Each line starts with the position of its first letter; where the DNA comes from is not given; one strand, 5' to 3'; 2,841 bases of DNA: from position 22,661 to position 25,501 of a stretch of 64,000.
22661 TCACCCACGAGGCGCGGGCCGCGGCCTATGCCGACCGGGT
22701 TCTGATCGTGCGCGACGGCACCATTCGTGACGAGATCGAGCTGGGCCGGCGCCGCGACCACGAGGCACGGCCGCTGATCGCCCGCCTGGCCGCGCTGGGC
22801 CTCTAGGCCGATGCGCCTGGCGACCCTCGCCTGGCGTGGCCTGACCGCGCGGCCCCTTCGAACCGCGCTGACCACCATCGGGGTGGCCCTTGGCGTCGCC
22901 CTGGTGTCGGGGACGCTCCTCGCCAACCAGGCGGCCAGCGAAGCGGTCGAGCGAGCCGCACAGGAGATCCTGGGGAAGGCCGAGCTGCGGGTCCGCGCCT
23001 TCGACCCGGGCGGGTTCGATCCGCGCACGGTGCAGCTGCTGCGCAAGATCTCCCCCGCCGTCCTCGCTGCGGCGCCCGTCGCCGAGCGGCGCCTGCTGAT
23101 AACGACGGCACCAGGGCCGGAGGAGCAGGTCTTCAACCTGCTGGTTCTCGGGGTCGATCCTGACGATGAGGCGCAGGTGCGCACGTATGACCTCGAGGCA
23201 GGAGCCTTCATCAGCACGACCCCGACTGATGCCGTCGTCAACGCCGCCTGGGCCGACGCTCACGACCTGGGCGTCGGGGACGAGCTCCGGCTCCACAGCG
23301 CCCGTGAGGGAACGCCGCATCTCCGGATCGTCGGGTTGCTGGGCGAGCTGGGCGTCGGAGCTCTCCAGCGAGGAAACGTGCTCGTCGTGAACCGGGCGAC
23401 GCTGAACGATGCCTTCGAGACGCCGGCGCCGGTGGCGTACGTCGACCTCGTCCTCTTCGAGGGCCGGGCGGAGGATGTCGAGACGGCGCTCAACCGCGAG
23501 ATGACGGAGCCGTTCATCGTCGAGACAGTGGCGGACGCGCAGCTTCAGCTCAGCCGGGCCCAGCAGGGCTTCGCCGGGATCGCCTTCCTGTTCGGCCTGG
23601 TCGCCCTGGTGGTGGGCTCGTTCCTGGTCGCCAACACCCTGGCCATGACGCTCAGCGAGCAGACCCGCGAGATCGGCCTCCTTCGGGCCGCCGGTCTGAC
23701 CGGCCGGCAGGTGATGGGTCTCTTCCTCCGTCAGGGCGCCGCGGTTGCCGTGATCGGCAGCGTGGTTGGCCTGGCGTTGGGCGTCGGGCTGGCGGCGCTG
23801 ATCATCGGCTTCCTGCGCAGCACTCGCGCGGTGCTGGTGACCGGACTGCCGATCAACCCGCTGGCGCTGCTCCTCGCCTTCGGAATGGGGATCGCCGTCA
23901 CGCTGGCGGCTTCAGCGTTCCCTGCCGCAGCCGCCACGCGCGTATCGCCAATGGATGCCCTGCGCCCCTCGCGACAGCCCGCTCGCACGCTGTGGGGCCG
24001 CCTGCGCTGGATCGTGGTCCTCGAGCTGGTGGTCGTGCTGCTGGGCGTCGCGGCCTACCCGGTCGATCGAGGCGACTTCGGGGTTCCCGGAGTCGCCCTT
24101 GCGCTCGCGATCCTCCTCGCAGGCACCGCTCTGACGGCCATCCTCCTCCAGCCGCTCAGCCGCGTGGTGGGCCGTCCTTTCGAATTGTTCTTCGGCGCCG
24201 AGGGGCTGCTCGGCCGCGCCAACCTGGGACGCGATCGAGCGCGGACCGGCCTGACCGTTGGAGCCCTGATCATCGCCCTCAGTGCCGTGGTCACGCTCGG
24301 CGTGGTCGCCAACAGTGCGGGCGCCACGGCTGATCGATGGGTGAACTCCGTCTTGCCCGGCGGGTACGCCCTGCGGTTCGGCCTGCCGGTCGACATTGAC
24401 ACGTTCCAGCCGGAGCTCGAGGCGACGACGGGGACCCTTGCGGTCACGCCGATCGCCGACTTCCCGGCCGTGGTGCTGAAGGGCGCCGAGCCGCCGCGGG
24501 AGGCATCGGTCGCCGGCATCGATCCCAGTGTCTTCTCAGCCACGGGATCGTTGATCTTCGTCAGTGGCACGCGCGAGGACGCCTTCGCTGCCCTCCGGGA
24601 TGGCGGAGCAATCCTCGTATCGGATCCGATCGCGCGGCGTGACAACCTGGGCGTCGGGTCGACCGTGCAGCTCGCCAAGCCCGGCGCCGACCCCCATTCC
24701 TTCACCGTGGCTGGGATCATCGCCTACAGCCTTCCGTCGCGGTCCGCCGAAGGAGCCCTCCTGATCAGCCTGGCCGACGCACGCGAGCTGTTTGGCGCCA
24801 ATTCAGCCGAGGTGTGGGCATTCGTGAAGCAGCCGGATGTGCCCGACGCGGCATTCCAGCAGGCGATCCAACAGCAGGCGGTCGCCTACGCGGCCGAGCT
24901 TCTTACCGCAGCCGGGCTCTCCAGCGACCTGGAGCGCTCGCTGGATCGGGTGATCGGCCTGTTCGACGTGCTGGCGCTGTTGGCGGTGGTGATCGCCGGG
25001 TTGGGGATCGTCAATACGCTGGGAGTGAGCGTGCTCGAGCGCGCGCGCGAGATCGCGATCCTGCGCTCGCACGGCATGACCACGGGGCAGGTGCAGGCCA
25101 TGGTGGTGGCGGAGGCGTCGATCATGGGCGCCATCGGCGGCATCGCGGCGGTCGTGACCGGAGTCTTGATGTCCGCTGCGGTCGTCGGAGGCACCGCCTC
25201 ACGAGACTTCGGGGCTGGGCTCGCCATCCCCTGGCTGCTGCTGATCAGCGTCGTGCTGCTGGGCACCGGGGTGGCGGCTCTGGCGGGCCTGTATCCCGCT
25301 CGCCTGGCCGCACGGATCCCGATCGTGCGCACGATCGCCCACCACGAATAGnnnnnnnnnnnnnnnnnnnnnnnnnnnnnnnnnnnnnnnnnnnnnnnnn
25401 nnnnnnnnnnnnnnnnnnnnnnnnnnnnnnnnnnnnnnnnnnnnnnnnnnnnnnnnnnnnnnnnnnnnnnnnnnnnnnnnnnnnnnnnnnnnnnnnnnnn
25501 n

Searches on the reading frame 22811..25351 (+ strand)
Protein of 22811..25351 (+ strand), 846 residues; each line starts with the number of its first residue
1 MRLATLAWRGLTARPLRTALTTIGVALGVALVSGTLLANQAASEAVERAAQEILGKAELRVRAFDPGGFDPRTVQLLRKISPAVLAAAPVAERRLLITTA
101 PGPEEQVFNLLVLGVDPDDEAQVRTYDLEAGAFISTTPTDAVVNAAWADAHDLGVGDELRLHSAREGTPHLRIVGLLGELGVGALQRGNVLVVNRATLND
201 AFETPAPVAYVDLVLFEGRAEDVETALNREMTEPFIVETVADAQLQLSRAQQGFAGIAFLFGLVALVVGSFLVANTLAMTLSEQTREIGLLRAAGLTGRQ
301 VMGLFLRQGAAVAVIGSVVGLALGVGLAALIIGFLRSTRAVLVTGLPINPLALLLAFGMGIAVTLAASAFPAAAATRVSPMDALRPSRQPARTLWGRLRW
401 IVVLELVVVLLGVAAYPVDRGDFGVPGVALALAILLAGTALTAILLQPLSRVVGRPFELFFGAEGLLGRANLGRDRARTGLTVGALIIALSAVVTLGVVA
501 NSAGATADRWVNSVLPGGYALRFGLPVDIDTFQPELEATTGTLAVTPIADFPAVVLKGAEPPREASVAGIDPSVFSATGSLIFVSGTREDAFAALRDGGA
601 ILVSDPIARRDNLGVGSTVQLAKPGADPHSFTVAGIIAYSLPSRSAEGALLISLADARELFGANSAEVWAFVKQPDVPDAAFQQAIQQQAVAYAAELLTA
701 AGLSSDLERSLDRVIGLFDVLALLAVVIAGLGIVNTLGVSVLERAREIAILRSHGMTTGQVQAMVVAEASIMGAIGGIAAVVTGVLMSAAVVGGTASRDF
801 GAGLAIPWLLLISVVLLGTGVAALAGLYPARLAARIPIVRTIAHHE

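Call 13: search_protein_families(library=pfam, proteins=[window:22811-25351:+], max_evalue=0.001)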
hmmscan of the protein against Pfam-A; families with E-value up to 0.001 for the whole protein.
window:22811-25351:+ (846 aa): 2 families
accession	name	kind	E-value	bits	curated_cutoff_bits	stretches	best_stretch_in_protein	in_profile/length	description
PF02687.27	FtsX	-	1.2e-32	112.9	25.5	2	721-838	3-120/120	FtsX-like permease C-terminal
PF12704.14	MacB_PCD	-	1.1e-20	75.2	27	2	18-199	1-177/207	MacB-like periplasmic core domain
